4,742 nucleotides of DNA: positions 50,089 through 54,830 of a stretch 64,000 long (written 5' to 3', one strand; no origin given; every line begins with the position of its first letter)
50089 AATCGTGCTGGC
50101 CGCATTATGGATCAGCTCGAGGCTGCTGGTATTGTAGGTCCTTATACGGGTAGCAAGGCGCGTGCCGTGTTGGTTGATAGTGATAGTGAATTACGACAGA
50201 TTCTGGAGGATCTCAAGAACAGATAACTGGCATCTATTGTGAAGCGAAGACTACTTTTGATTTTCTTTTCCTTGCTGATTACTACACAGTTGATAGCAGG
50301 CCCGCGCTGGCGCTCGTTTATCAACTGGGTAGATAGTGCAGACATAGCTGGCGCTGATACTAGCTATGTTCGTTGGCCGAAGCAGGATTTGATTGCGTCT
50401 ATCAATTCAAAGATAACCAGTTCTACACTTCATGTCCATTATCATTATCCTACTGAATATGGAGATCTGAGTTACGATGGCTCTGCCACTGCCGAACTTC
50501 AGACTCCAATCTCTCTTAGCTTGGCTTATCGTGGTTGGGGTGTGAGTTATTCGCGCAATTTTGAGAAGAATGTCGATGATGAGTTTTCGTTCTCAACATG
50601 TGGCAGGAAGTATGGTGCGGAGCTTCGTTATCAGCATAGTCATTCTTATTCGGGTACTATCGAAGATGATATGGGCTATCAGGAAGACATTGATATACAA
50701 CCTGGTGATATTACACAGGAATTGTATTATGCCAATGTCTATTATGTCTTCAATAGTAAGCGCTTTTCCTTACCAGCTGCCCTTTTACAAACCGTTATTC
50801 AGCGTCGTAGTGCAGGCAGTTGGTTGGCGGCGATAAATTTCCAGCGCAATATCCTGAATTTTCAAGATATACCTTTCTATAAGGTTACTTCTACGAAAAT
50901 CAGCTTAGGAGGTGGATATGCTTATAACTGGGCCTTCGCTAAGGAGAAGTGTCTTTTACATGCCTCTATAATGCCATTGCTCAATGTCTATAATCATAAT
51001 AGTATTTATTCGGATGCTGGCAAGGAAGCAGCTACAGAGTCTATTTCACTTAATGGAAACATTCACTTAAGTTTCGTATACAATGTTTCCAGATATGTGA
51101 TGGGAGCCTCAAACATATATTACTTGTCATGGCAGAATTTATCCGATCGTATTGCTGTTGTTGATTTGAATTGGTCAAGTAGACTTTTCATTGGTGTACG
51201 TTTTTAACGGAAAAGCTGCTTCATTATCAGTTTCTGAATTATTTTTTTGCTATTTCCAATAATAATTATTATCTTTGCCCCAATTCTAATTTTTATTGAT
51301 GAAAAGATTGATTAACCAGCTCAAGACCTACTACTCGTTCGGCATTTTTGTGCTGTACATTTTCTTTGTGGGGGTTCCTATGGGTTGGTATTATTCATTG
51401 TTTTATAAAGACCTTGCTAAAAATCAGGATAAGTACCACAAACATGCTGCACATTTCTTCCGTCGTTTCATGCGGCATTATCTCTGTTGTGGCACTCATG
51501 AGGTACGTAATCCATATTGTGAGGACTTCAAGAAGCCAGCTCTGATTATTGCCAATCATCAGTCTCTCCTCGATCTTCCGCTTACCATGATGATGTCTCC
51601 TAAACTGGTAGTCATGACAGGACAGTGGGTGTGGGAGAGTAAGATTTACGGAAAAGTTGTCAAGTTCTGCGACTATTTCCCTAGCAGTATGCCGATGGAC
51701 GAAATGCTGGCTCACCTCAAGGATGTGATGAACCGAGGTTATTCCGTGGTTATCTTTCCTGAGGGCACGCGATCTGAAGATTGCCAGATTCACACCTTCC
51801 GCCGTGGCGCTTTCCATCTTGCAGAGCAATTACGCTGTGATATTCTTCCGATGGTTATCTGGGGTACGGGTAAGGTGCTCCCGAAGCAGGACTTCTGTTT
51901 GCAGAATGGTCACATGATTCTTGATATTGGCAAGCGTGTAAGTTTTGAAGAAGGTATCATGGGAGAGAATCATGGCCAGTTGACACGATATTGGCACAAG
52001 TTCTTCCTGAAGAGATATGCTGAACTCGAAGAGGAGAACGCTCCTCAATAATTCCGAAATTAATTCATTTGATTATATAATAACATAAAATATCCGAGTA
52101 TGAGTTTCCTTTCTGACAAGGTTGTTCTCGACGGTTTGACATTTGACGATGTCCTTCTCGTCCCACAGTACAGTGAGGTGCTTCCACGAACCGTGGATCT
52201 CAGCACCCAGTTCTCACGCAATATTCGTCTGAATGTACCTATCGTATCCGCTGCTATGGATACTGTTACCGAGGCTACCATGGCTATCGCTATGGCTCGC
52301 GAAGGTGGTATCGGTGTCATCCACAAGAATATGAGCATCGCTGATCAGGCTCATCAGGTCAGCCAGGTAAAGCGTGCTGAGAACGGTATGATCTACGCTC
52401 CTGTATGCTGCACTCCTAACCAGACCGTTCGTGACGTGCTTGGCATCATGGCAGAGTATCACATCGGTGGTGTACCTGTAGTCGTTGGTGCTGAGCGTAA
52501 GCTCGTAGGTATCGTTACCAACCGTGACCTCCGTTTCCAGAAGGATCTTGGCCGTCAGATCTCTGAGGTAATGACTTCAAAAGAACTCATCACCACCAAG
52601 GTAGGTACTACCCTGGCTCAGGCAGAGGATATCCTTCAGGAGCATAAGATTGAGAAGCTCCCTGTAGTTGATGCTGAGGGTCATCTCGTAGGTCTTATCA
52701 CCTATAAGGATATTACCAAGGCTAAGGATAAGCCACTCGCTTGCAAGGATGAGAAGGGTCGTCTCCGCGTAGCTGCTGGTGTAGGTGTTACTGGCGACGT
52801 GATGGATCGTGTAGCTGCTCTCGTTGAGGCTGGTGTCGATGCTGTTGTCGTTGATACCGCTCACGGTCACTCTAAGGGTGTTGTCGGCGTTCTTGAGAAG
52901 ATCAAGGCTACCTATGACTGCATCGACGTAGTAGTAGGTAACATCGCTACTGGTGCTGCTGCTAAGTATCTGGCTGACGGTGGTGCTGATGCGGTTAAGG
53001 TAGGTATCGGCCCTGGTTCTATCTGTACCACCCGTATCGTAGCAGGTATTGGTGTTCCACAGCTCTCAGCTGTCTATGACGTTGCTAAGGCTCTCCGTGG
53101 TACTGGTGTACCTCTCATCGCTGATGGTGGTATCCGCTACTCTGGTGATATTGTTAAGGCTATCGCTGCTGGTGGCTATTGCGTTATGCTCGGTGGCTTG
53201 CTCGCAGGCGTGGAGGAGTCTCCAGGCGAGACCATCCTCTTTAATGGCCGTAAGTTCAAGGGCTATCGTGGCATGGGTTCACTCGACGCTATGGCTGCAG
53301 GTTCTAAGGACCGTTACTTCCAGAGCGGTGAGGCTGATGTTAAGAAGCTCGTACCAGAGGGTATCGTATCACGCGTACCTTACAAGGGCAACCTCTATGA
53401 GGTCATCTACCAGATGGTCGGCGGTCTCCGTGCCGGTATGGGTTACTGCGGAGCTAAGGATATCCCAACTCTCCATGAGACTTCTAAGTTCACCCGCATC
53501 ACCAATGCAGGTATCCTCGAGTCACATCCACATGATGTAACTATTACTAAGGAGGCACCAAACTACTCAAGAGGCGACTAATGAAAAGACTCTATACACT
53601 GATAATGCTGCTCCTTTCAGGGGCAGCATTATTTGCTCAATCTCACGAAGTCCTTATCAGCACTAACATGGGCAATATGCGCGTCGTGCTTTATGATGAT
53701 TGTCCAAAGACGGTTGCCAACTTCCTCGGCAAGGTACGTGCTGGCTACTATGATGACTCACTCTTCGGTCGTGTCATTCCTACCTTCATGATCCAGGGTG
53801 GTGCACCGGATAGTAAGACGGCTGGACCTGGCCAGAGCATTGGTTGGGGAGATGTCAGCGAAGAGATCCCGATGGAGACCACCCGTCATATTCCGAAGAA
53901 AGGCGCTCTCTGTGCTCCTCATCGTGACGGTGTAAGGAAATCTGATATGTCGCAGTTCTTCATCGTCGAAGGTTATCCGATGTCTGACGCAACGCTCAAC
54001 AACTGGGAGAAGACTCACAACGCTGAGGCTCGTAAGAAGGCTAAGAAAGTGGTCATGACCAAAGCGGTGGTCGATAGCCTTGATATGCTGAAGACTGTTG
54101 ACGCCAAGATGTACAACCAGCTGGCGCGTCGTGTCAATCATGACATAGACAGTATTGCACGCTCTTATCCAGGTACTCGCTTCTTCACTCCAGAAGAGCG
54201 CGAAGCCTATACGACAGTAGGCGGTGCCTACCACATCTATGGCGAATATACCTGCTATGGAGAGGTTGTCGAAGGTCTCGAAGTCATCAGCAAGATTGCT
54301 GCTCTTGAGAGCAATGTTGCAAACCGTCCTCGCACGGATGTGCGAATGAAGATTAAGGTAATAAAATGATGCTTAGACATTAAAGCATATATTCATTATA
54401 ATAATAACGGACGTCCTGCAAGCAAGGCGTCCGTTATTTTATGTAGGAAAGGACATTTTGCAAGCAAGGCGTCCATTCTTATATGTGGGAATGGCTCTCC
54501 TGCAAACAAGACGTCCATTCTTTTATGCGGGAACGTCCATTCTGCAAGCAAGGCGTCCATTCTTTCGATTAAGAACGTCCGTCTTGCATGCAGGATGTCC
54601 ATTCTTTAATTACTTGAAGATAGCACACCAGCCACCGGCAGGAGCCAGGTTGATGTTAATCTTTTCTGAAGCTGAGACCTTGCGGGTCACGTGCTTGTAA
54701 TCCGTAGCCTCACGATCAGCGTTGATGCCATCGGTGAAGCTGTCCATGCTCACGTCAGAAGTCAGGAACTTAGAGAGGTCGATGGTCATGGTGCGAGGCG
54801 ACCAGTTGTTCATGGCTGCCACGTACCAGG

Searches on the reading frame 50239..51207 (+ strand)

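Call 90: search_protein_families(library=pfam, proteins=[window:50239-51207:+], max_evalue=0.00001)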
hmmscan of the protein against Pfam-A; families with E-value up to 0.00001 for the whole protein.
window:50239-51207:+ (322 aa): 1 family
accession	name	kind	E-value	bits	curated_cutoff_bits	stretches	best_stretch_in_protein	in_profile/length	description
PF14391.12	DUF4421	-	1e-36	127.4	32.1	1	40-322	3-302/302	Domain of unknown function (DUF4421)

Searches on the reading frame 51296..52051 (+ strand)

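Call 90: search_protein_families(library=pfam, proteins=[window:51296-52051:+], max_evalue=0.00001)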
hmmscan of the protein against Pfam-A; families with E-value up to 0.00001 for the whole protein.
window:51296-52051:+ (251 aa): 1 family
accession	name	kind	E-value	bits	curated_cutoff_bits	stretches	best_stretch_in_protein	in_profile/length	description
PF01553.26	Acyltransferase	-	2.5e-21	76.3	23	1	79-189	13-132/132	Acyltransferase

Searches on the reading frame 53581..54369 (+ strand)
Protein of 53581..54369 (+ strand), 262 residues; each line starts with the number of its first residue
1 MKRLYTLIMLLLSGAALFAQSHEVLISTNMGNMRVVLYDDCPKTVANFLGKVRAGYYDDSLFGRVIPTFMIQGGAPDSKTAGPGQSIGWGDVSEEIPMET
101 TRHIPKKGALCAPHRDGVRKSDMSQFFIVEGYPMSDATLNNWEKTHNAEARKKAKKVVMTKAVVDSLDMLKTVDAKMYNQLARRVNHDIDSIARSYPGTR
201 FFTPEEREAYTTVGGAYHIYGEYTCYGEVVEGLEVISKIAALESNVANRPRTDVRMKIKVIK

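Call 16: search_protein_families(library=pfam, proteins=[window:53581-54369:+])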
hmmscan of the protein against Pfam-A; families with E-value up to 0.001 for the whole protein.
window:53581-54369:+ (262 aa): 1 family
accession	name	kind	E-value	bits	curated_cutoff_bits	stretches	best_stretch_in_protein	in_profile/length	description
PF00160.26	Pro_isomerase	-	2.7e-29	102.9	21.7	2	24-130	2-111/159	Cyclophilin type peptidyl-prolyl cis-trans isomerase/CLD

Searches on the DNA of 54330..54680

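Call 82: search_rna_families(source=window, start=54330, end=54680, threshold=evalue, max_evalue=1)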
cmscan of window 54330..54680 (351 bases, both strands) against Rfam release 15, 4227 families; matches with E-value up to 1: 2.
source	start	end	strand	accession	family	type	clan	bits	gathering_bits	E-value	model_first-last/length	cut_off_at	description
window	54531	54605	+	RF03410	mir-1891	Gene; miRNA;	-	19.6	70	0.18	1-87/87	no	mir-1891 microRNA precursor family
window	54398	54512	-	RF00619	U6atac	Gene; snRNA; splicing;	CL00009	14.5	33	0.2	1-126/126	no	U6atac minor spliceosomal RNA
